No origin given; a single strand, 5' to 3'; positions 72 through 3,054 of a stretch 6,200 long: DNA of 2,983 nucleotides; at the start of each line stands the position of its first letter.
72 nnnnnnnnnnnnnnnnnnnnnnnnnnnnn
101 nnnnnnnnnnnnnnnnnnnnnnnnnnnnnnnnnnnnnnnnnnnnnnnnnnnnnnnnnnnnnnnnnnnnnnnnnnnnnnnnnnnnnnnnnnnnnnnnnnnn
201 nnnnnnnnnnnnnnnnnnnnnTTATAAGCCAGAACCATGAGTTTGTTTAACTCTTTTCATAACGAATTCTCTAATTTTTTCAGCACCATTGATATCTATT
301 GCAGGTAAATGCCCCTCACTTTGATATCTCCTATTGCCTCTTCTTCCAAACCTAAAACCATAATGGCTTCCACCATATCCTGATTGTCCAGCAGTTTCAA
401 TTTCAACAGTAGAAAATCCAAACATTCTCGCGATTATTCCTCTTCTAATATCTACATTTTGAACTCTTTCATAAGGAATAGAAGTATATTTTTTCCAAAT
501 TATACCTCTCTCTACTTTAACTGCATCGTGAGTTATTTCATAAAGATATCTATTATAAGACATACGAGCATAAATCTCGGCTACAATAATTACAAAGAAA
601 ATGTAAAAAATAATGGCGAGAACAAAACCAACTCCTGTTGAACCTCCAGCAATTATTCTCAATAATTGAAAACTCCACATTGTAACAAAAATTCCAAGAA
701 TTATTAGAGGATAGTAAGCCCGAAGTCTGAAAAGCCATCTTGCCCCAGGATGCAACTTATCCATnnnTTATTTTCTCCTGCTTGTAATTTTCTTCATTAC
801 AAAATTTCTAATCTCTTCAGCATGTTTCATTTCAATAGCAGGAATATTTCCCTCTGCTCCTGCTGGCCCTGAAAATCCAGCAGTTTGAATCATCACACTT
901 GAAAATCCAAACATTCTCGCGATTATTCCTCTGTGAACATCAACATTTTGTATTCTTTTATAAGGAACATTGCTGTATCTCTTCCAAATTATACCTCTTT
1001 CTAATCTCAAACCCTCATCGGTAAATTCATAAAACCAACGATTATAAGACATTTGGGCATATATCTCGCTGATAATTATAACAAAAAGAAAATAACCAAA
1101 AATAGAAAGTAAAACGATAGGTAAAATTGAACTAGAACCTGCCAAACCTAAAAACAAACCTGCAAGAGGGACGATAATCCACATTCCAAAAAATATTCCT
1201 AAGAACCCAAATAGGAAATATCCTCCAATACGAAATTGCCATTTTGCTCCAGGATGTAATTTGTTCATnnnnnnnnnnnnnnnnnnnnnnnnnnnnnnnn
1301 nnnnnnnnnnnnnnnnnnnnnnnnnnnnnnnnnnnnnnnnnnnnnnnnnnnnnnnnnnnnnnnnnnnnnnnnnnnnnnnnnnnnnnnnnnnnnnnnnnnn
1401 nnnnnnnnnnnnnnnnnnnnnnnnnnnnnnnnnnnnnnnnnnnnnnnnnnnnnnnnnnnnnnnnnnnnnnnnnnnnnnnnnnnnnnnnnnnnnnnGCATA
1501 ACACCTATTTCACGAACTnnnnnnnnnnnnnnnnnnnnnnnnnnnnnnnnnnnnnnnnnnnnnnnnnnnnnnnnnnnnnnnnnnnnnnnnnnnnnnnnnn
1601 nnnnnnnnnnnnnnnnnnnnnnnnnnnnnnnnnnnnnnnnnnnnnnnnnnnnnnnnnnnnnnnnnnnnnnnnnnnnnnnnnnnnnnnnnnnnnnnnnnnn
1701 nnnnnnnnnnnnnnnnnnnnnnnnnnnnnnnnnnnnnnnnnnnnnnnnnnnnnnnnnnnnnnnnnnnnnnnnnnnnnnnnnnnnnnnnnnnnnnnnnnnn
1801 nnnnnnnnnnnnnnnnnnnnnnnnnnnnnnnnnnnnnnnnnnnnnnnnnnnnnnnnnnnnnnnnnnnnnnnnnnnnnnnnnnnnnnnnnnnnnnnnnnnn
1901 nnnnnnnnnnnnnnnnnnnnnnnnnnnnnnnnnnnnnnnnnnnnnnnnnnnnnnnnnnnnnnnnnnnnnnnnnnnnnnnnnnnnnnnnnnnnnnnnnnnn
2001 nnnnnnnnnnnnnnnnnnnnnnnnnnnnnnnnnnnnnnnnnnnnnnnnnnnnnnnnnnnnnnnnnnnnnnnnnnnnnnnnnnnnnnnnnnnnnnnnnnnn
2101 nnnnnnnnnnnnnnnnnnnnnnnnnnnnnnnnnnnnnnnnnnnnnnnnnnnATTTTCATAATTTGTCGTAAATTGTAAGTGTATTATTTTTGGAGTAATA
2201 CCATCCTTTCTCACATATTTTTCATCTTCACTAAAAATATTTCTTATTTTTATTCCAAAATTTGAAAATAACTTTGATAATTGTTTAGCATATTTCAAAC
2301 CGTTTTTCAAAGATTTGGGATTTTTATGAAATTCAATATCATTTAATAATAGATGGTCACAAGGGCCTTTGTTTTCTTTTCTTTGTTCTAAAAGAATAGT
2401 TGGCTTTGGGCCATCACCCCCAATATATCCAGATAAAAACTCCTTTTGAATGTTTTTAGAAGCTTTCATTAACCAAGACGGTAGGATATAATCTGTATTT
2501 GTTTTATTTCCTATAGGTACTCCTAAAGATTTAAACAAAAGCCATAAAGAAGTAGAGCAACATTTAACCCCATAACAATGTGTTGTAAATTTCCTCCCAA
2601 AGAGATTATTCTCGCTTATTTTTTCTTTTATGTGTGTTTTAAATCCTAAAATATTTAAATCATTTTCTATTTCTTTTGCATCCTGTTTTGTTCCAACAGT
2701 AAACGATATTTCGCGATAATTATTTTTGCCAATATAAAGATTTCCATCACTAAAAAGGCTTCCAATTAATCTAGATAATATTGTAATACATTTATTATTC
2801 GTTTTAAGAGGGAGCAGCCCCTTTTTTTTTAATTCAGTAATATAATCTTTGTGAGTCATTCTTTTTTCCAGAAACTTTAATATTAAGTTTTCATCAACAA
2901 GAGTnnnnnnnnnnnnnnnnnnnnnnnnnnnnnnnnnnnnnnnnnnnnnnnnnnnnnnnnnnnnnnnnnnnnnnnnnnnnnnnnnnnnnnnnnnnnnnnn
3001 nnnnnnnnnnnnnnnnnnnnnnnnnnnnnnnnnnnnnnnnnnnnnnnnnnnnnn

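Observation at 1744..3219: Homing-endonuclease intein splits the thioredoxin WCGPC redox centre, making the catalytic Cys the intein +1 nucleophile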

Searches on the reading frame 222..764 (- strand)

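Call 3: search_protein_families(library=pfam, proteins=[window:222-764:-], max_evalue=0.1)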
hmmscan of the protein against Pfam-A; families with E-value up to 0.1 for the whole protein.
window:222-764:- (180 aa): 2 families
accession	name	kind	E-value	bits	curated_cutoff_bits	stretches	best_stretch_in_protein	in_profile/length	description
PF03703.20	bPH_2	-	6.6e-19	68.4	22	1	71-167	2-77/78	Bacterial PH domain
PF21650.2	DnaG_cat_HB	-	0.032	14.8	27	1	68-92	20-44/63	DNA primase DnaG, catalytic core, helical bundle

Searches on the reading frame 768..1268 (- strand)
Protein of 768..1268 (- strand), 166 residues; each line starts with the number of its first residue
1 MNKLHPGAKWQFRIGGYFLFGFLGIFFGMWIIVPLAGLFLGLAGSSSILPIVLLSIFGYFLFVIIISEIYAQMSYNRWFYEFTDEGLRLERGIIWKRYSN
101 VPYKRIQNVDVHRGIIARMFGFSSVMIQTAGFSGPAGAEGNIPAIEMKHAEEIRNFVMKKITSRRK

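Call 3: search_protein_families(library=pfam, proteins=[window:768-1268:-], max_evalue=0.1)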
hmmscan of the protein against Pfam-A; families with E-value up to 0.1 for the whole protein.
window:768-1268:- (166 aa): 1 family
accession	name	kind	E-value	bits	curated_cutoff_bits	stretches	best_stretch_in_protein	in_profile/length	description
PF03703.20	bPH_2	-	1e-18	67.8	22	1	75-156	1-77/78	Bacterial PH domain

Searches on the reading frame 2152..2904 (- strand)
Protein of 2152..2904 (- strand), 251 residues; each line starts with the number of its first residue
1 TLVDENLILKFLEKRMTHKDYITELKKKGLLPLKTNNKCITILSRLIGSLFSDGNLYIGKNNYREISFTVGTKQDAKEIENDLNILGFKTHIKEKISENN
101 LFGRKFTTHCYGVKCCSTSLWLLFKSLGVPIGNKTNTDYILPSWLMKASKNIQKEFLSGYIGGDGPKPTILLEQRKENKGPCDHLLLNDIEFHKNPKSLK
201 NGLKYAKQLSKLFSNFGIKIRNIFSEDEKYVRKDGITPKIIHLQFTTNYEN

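Call 69: search_protein_families(library=pfam, proteins=[window:2152-2904:-], max_evalue=1)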
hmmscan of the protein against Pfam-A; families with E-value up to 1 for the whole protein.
window:2152-2904:- (251 aa): 2 families
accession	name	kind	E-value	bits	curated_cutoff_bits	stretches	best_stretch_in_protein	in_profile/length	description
PF00656.27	Peptidase_C14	-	0.0094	16.1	21.4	1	57-100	6-50/233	Caspase domain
PF14528.11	LAGLIDADG_3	-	0.023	15.4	22.5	0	45-99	6-58/82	LAGLIDADG-like domain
